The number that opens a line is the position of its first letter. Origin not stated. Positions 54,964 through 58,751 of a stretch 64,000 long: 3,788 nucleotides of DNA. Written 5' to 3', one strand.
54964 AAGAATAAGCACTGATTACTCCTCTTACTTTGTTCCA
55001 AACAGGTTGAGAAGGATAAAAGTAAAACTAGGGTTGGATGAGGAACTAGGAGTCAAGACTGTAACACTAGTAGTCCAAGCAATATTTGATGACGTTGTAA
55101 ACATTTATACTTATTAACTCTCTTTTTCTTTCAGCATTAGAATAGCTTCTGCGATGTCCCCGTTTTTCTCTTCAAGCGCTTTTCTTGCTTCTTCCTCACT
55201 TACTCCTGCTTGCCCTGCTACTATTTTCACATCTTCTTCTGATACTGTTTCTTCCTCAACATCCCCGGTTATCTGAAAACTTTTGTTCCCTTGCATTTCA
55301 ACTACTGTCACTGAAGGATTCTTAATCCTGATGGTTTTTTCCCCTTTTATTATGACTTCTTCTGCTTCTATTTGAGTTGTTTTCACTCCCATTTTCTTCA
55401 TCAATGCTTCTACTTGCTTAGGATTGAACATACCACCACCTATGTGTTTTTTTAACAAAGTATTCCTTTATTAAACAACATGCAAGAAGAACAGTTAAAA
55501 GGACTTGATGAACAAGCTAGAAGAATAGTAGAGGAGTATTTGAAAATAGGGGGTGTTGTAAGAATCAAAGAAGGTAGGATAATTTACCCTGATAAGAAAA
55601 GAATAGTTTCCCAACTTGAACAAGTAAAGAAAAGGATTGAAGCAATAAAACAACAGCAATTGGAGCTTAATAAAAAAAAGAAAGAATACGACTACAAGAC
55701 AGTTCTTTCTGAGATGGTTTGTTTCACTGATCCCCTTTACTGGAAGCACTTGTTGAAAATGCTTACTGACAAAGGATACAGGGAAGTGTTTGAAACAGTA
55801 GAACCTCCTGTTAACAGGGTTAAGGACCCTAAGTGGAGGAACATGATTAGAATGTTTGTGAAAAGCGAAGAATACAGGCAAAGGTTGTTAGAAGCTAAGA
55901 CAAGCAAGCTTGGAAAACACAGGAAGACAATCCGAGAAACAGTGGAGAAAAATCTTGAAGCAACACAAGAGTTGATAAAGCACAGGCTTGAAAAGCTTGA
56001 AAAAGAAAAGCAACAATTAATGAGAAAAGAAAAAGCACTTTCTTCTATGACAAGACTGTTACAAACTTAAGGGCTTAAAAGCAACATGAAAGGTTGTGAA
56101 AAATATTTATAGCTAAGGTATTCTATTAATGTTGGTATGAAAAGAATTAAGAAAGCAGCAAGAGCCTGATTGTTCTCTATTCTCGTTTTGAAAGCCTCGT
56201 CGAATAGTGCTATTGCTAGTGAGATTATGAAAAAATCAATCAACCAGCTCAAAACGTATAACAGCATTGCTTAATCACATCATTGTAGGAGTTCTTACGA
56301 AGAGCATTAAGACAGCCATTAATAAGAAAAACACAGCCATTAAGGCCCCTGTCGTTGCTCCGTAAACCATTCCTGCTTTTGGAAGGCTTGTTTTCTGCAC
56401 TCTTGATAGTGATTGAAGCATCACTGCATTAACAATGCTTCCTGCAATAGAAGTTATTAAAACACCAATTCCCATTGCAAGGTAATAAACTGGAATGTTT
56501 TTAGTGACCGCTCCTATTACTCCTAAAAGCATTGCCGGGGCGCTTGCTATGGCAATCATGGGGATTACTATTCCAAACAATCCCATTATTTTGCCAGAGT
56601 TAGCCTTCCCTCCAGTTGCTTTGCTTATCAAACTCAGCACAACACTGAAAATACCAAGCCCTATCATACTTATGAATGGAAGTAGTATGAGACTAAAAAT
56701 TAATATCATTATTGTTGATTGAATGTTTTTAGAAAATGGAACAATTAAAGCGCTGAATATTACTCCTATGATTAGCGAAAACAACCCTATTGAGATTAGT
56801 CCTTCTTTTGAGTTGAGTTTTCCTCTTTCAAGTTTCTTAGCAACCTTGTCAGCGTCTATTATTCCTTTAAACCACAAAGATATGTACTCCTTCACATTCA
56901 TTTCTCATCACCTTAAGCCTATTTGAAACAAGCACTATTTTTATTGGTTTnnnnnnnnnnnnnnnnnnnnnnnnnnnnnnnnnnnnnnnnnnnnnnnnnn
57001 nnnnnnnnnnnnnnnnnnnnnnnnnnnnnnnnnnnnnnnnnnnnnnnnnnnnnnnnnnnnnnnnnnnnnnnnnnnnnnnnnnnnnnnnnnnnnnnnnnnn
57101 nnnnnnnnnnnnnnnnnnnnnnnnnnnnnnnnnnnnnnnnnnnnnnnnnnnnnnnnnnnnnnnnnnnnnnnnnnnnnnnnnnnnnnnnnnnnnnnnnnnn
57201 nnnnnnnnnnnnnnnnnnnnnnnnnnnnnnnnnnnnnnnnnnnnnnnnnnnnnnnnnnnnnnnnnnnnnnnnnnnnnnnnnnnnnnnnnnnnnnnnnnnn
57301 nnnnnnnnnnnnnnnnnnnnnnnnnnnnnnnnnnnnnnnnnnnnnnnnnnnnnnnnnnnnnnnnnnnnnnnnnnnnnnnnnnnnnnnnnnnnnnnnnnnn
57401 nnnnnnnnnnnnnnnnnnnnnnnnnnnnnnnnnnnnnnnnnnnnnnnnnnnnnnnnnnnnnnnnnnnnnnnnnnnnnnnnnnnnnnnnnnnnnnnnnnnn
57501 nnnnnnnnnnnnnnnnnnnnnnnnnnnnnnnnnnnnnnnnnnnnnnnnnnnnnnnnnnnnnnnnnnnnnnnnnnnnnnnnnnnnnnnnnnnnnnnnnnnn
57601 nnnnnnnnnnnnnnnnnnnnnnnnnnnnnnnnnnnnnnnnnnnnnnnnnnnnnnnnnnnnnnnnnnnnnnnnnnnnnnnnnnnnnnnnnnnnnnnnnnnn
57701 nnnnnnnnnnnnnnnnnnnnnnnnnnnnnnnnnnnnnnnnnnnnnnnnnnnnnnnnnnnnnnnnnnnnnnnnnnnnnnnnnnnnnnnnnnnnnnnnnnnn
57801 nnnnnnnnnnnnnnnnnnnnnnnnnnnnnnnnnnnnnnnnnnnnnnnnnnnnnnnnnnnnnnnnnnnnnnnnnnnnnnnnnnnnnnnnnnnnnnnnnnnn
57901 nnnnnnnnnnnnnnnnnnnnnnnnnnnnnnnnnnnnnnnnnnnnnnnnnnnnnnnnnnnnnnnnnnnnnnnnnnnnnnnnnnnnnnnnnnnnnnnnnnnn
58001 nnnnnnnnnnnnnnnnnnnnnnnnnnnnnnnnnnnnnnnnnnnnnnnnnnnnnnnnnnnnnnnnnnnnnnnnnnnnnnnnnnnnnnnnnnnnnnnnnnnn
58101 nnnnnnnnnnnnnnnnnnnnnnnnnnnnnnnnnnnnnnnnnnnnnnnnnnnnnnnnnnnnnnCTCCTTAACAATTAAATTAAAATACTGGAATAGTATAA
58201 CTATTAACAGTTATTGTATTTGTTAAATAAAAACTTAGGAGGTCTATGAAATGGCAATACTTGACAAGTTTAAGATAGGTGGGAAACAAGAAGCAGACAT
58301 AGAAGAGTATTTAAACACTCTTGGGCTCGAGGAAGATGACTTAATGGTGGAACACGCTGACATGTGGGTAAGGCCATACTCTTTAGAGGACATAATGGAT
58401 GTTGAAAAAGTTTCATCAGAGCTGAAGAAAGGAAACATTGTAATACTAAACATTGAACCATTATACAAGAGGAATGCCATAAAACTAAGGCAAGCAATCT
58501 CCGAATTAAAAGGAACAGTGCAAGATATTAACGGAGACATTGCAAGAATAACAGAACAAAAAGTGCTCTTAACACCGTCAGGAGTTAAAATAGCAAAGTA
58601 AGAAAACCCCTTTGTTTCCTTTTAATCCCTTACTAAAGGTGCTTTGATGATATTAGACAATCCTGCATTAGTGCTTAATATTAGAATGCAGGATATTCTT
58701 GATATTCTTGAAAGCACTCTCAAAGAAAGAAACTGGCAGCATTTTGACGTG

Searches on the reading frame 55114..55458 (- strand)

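Call 49: search_protein_families(library=pfam, proteins=[window:55114-55458:-], max_evalue=0.0001)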
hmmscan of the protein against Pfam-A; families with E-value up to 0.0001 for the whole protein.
window:55114-55458:- (114 aa): 2 families
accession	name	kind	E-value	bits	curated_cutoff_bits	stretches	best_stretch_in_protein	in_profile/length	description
PF01849.23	NAC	-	3.8e-11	43.2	21.3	1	13-70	1-57/57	NAC domain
PF19026.7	UBA_HYPK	-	6.9e-08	32.2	27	1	71-106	2-37/41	HYPK UBA domain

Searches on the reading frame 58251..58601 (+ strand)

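Call 49: search_protein_families(library=pfam, proteins=[window:58251-58601:+], max_evalue=0.0001)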
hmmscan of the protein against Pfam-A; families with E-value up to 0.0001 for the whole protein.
window:58251-58601:+ (116 aa): 1 family
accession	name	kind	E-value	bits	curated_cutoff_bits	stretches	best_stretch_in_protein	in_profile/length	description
PF04472.17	SepF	-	5.5e-16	59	27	1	43-114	4-72/72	Cell division protein SepF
